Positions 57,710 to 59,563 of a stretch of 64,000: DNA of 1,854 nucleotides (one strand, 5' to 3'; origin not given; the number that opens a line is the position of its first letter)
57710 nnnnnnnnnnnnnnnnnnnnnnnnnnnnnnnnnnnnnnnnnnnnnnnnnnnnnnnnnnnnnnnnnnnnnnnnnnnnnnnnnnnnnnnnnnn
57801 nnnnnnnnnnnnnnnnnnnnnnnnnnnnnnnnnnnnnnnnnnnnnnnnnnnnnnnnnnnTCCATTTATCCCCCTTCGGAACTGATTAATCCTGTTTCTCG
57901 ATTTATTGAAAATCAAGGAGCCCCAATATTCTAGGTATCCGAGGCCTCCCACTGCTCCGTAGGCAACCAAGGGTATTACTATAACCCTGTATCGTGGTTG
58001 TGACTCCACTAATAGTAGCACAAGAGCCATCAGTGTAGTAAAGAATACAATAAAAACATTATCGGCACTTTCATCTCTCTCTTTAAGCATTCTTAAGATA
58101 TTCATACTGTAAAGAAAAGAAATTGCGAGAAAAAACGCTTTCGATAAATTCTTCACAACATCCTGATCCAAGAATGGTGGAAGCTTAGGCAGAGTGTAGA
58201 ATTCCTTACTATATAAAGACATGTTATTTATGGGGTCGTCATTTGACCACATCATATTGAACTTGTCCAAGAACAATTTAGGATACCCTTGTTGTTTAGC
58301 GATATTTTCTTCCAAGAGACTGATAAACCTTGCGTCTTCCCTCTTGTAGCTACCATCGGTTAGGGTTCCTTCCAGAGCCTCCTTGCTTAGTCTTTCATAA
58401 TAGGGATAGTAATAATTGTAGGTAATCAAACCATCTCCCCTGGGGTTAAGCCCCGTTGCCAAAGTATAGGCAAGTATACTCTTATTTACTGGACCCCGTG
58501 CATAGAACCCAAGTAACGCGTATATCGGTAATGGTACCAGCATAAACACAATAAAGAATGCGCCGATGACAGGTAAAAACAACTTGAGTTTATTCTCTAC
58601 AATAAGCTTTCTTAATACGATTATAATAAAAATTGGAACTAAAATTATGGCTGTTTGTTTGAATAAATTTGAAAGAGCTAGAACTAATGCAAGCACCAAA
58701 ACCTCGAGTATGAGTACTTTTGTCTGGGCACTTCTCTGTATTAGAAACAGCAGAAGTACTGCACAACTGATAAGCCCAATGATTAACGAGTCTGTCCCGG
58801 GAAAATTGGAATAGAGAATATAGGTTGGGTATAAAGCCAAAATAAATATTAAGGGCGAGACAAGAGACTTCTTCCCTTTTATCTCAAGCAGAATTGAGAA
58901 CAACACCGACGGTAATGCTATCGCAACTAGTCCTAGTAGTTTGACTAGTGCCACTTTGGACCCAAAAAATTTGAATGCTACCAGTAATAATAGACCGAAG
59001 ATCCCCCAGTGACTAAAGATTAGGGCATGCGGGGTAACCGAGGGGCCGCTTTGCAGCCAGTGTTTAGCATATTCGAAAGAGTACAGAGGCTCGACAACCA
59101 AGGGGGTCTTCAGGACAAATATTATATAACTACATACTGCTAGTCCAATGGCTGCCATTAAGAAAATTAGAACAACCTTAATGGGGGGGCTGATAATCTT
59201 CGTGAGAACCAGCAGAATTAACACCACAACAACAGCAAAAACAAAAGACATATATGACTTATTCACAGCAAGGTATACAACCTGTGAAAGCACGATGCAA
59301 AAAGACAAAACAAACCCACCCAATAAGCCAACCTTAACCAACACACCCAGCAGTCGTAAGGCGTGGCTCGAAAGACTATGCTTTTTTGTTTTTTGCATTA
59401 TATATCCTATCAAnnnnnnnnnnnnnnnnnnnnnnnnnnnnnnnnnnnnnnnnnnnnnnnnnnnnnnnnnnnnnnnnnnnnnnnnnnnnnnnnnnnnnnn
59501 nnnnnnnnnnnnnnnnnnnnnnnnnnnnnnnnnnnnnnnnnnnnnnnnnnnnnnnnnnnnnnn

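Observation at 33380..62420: ABC-transporter-dependent glycopolymer pathway combining UDP-L-FucNAc synthesis, TagA/WecA-type priming, Gtr-like periplasmic glycosylation and an LtaS-like transferase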

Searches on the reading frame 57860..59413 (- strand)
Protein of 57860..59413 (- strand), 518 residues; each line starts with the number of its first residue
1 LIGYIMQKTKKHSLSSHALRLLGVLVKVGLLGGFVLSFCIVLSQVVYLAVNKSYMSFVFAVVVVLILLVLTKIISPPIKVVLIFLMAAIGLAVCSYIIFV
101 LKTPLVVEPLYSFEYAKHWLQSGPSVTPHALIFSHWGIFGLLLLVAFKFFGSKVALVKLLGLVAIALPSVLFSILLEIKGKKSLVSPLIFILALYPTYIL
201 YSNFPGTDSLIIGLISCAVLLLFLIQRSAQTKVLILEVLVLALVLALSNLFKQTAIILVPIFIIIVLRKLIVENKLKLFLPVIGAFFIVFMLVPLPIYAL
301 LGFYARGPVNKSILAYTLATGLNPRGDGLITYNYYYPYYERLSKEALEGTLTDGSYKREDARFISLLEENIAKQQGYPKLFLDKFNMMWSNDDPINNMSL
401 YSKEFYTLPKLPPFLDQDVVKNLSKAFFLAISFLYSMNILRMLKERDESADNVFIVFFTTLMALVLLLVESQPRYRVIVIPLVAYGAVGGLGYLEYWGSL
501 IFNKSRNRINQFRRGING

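Call 5: search_protein_families(library=pfam, proteins=[window:57860-59413:-], max_evalue=0.001)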
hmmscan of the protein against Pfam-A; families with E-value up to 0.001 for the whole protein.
window:57860-59413:- (518 aa): 0 families

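Call 7: search_protein_families(library=ncbifam, proteins=[window:57860-59413:-], max_evalue=0.01)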
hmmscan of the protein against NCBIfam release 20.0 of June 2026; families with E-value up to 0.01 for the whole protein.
window:57860-59413:- (518 aa): 0 families

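Call 17: search_solved_structures(query=window:57860-59413:-, max_evalue=10)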
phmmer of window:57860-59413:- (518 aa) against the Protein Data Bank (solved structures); distinct sequences matched with E-value up to 10: 1.
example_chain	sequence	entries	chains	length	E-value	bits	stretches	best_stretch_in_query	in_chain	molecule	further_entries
4esb_A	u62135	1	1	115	1.3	11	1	311-356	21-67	Transcriptional regulator, PadR family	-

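Call 23: find_homologous_proteins(query=window:57860-59413:-, max_evalue=0.001)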
Query window:57860-59413:- (518 aa): 1 proteins with E <= 0.001 among 8000 candidates.
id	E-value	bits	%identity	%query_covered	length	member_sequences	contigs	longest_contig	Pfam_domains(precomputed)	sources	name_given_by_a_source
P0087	0.0e+0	1085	100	99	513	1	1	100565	-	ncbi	-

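Call 25: search_protein_families(library=pfam, proteins=[window:57860-59413:-], max_evalue=10)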
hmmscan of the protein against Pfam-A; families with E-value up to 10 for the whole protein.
window:57860-59413:- (518 aa): 1 family
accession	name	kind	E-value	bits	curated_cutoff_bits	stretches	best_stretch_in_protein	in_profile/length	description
PF20237.3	DUF6594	-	0.86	9.9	30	1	376-488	140-236/238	Family of unknown function (DUF6594)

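Call 33: search_protein_representatives(protein=window:57860-59413:-)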
Query: 518 residues. Proteins with E-value up to 0.001 (for the whole library): 65; up to 1e-10: 20; up to 1e-30: 10. The best 65 are listed.
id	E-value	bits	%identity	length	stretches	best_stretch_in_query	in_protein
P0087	0.0e+00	1084.7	100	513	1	6-518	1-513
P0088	2.9e-83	296.9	35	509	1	22-496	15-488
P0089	2.6e-69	250.9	33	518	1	22-495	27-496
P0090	7.6e-59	216.3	34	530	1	17-495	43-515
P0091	1.3e-42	162.8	31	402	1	113-501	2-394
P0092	1.3e-40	156.2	29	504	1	14-493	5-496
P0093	5.0e-40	154.3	32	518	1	21-494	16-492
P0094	5.1e-36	141.0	28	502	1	30-494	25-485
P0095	1.4e-34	136.3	30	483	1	79-491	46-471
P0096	8.7e-33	130.4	29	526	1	24-502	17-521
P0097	1.1e-30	123.5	29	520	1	32-496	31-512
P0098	1.5e-29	119.7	31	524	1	79-502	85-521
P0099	2.8e-29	118.8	29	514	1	66-494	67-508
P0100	9.6e-17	77.5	32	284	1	238-493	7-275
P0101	1.2e-12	63.9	26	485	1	31-494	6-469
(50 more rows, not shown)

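Call 35: search_protein_families(library=pfam, alignment_id=A1, max_evalue=0.01)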
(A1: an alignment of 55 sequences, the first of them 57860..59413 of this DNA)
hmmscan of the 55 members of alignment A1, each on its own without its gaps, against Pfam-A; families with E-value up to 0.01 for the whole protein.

A. member 1, window:57860-59413:- (518 aa): 0 families

B. families by the number of members that match (of 55 scanned): 6 families
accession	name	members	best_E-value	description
PF13231.12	PMT_2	37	1.7e-14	Dolichyl-phosphate-mannose-protein mannosyltransferase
PF02366.24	PMT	6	7.3e-06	Dolichyl-phosphate-mannose-protein mannosyltransferase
PF02516.20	STT3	1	0.00026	Oligosaccharyl transferase STT3, N-terminal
PF11833.13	CPP1-like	1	0.0048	Protein CHAPERONE-LIKE PROTEIN OF POR1-like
PF23800.1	DUF7176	1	0.0086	Family of unknown function (DUF7176)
PF07732.21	Cu-oxidase_3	1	0.0093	Multicopper oxidase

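Call 46: predict_structure(alignment_id=A1)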
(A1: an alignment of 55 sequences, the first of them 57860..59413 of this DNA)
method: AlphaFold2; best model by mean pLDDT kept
length: 518 residues; sequences in the alignment: 55
mean_pLDDT: 92.9   pTM: 0.92
mean pLDDT of the five models: 92.9, 92.2, 92.2, 91.5, 91.2
residues with pLDDT >= 90: 438; 70-90: 55; 50-70: 14; < 50: 11
segments of 3 or more residues with pLDDT < 50: 1-6, 8-10
pLDDT, mean of each block of 10 residues (from residue 1): 45 76 95 98 97 96 96 86 90 93 91 98 98 98 98 96 95 96 95 95 94 97 96 97 98 95 95 94 98 98 98 96 94 95 98 98 96 91 97 90 66 84 97 98 95 97 97 96 98 93 87 68
secondary structure, 60 per line:
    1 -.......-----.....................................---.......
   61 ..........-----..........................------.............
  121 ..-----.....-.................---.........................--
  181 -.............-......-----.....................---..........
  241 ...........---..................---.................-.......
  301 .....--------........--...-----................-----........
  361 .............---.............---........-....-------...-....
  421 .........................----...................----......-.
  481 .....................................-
elements in order: H2-8 H14-50 H54-70 H76-101 H108-122 H128-132 H134-150 H154-178 H182-194 H196-201 H207-227 H231-251 H255-272 H276-292 H294-305 H314-321 H332-347 H353-373 H377-389 H393-400 H402-405 H417-445 H450-468 H473-478 H480-517

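Call 49: fold_search(model_id=the predicted structure, library=pdb)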
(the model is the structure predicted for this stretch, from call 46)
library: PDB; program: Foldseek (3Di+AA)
matches with E <= 10: 426; with E <= 0.001: 1
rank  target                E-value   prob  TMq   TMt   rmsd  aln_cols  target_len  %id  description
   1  8b6l_I                4.6e-04  1.00  0.41  0.32  15.8       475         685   10  Subtomogram average of the human Sec61-TRAP-OSTA-translocon (released 2022-12-07)
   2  5f15                  1.6e-03  1.00  0.33  0.31  15.0       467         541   13  Crystal Structure of ArnT from Cupriavidus metallidurans bound to Undecaprenyl phosphate (released 2016-02-17)
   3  6ftg_5                1.6e-03  1.00  0.41  0.34  16.7       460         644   11  Subtomogram average of OST-containing ribosome-translocon complexes from canine rough microsomal membranes (released 2018-03-21)
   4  8pn9_A                1.9e-03  1.00  0.31  0.26  17.5       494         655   11  Structure of human oligosaccharyltransferase OST-A complex bound to NGI-1 (released 2024-05-08)
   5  9s6r_A                5.1e-03  1.00  0.34  0.44  16.3       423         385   12  Ternary cryo-EM structure of yeast ALG3 with Dol25-PP-GlcNAc2Man5, Dol25-P-Man, and Fab (released 2026-03-18)
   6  6s7t_A                7.8e-03  1.00  0.43  0.33  14.3       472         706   11  Cryo-EM structure of human oligosaccharyltransferase complex OST-B (released 2019-12-18)
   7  5ezm                  1.8e-02  1.00  0.31  0.30  16.4       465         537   14  Crystal Structure of ArnT from Cupriavidus metallidurans in the apo state (released 2016-02-17)
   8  5gmy_A                3.8e-02  1.00  0.43  0.28  14.7       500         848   15  Crystal structure of the Archaeoglobus fulgidus oligosaccharyltransferase (O29867_ARCFU) tethered with an acceptor pep (released 2017-02-01)
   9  3waj                  5.8e-02  1.00  0.44  0.30  15.2       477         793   14  Crystal structure of the Archaeoglobus fulgidus oligosaccharyltransferase (O29867_ARCFU) complex with Zn and sulfate (released 2013-10-30)
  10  9i5k_A                9.6e-02  1.00  0.46  0.47   8.8       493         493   10  Structure of the Chaetomium thermophilum Pmt4 homodimer (C2 symmetry) (released 2025-12-24)
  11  9old                  9.9e-02  0.18  0.11  0.12  24.0       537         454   11  Crystal structure of alpha-NPG-bound D59C MelBSt (released 2026-02-04)
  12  9bh1                  1.2e-01  0.16  0.11  0.14  26.1       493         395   11  Apo GltPh, intermediate outward-facing state (released 2025-03-12)
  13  8b23_A                1.2e-01  0.18  0.14  0.11  25.2       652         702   11  Time-resolved structure of K+-dependent Na+-PPase from Thermotoga maritima 600-seconds post reaction initiation with N (released 2024-01-17)
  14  9s6s_A                1.3e-01  0.99  0.38  0.37  12.9       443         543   12  Ternary cryo-EM structure of human ALG9 with Dol25-PP-GlcNAc2Man6, Dol25-P-Man and Fab (released 2026-03-18)
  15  2wit_A                1.5e-01  0.18  0.14  0.14  27.3       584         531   15  CRYSTAL STRUCTURE OF THE SODIUM-COUPLED GLYCINE BETAINE SYMPORTER BETP FROM CORYNEBACTERIUM GLUTAMICUM WITH BOUND SUBS (released 2009-05-26)
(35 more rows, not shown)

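Call 89: find_encoding_contigs(protein=P0088, flank=6000, max_places=3)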
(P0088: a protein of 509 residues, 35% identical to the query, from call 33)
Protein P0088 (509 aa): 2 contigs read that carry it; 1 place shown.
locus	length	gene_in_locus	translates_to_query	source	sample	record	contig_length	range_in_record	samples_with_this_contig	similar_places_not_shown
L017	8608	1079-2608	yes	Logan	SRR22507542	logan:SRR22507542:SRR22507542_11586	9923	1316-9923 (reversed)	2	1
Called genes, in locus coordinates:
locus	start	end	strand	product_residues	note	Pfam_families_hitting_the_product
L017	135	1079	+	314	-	PF00535:Glycos_transf_2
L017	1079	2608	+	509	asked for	-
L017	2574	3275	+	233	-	PF00535:Glycos_transf_2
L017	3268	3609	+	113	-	PF10066:DUF2304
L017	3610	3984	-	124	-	PF00892:EamA (weak)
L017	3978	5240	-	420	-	PF13439:Glyco_transf_4 (weak), PF00534:Glycos_transf_1, PF13692:Glyco_trans_1_4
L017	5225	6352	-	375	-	PF02350:Epimerase_2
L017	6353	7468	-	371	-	PF01073:3Beta_HSD (faint), PF01370:Epimerase, PF02719:Polysacc_synt_2 (faint), PF04321:RmlD_sub_bind (faint), PF07993:NAD_binding_4 (faint), PF16363:GDP_Man_Dehyd (faint), PF14667:Polysacc_synt_C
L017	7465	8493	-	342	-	PF01073:3Beta_HSD, PF01370:Epimerase, PF02719:Polysacc_synt_2, PF04321:RmlD_sub_bind, PF05368:NmrA, PF07993:NAD_binding_4, PF13460:NAD_binding_10, PF16363:GDP_Man_Dehyd, +3 more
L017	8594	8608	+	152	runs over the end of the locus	-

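Call 90: find_encoding_contigs(protein=P0089, flank=6000, max_places=3)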
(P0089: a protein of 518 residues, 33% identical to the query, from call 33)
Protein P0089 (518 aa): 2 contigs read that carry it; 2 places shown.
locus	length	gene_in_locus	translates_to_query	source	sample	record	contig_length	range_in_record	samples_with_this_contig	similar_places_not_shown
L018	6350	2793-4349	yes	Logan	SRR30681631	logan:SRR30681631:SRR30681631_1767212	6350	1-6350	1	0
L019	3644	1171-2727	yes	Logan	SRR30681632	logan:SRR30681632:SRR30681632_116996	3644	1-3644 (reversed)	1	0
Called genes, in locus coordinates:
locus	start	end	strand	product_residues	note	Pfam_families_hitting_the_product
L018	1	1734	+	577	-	?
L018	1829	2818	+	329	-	PF01073:3Beta_HSD, PF01370:Epimerase, PF02719:Polysacc_synt_2, PF04321:RmlD_sub_bind, PF05368:NmrA, PF07993:NAD_binding_4 (faint), PF13460:NAD_binding_10, PF16363:GDP_Man_Dehyd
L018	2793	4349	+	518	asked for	-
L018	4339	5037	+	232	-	PF00535:Glycos_transf_2, PF13641:Glyco_tranf_2_3 (weak)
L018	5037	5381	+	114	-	PF10066:DUF2304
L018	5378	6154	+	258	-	PF02698:DUF218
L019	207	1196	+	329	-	PF01073:3Beta_HSD, PF01370:Epimerase, PF02719:Polysacc_synt_2, PF04321:RmlD_sub_bind, PF05368:NmrA, PF07993:NAD_binding_4 (faint), PF13460:NAD_binding_10, PF16363:GDP_Man_Dehyd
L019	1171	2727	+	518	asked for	-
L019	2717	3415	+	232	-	PF00535:Glycos_transf_2, PF13641:Glyco_tranf_2_3 (weak)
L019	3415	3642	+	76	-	?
